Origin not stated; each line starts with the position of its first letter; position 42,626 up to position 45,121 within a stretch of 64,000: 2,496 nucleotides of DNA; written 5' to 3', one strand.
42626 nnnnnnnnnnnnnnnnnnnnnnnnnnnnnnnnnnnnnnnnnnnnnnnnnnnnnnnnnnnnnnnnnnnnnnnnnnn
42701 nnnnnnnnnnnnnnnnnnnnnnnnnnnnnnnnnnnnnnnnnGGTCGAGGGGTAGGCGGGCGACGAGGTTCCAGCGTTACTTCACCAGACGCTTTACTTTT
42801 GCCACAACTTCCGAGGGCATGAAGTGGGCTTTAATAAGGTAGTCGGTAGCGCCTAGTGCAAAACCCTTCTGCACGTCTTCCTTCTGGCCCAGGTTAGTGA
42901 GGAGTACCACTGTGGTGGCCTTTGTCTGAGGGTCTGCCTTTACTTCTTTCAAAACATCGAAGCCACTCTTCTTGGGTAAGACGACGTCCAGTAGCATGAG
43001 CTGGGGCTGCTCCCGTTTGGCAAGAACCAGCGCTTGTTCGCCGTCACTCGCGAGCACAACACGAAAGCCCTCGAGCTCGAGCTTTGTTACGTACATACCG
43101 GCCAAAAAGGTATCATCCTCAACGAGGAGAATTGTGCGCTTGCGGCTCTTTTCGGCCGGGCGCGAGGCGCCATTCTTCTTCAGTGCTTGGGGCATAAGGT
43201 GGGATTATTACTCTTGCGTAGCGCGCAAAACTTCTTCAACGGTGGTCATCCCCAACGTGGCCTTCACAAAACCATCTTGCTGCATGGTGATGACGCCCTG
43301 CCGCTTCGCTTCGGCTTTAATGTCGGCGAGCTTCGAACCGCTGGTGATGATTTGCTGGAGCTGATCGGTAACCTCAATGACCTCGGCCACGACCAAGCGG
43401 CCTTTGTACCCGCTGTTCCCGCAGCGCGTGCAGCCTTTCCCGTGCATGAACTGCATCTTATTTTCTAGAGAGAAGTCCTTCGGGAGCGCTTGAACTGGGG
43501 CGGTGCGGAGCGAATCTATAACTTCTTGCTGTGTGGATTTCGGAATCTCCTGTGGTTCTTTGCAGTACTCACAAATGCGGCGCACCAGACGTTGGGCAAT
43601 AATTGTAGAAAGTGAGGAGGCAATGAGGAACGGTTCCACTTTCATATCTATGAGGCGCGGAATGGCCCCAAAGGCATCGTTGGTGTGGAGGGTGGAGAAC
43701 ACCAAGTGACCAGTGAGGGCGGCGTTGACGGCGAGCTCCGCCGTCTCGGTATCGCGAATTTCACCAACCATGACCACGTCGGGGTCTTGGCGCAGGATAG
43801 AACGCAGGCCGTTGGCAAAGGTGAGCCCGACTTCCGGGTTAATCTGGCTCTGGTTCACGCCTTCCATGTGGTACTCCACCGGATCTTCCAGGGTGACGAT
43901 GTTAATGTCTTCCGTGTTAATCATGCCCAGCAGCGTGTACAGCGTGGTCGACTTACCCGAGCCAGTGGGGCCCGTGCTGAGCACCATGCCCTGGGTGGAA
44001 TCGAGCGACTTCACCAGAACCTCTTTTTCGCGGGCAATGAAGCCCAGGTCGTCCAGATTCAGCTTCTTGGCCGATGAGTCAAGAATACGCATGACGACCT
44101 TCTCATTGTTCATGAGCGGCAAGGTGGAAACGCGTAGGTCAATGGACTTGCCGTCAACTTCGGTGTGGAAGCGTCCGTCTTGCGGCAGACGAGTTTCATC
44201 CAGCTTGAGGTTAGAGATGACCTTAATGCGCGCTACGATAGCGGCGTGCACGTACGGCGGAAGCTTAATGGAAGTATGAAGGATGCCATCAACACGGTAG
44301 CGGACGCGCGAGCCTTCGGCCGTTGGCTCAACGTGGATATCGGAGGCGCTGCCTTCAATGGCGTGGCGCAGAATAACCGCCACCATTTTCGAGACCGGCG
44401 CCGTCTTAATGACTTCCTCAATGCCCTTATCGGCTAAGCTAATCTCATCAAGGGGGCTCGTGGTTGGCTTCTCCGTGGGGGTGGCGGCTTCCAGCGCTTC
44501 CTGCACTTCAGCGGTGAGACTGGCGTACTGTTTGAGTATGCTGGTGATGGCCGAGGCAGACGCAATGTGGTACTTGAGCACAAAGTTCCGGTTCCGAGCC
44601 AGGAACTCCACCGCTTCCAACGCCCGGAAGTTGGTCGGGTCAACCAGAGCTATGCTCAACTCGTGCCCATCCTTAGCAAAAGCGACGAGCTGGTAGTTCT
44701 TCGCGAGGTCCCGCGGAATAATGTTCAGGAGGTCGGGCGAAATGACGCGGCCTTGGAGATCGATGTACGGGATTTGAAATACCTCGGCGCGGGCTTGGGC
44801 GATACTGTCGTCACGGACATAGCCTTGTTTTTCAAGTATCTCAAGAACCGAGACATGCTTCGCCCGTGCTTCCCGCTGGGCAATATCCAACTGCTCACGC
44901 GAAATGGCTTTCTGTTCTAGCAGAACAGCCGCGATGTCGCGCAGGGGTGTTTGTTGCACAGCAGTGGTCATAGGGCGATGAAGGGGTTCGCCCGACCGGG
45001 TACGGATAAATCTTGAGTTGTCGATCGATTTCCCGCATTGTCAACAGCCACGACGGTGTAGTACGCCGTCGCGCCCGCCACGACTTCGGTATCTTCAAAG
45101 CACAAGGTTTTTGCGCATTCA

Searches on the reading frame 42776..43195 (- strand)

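Call 60: search_protein_families(library=pfam, proteins=[window:42776-43195:-], max_evalue=0.01)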
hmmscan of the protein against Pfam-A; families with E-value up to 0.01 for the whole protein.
window:42776-43195:- (139 aa): 1 family
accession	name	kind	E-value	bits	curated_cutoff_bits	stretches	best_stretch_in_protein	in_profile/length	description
PF00072.30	Response_reg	-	1.6e-20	73.7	30.2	1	22-134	1-110/111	Response regulator receiver domain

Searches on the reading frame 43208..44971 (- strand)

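Call 5: search_protein_families(library=pfam, proteins=[window:43208-44971:-], max_evalue=0.01)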
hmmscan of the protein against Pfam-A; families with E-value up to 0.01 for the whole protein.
window:43208-44971:- (587 aa): 5 families
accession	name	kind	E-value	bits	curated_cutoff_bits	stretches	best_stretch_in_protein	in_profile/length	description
PF00437.27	T2SSE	-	2.1e-130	435.1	24.9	1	189-583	4-370/370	Type II/IV secretion system protein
PF05157.20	MshEN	-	9e-17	61.3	23.1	1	65-152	1-86/90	MshEN domain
PF13173.12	AAA_14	-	0.0024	18.3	27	0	329-418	4-84/129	AAA domain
PF13401.12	AAA_22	-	0.0061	17.3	27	0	325-364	3-42/130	AAA domain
PF13191.12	AAA_16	-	0.0064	17.4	32.6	0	323-424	16-113/167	AAA ATPase domain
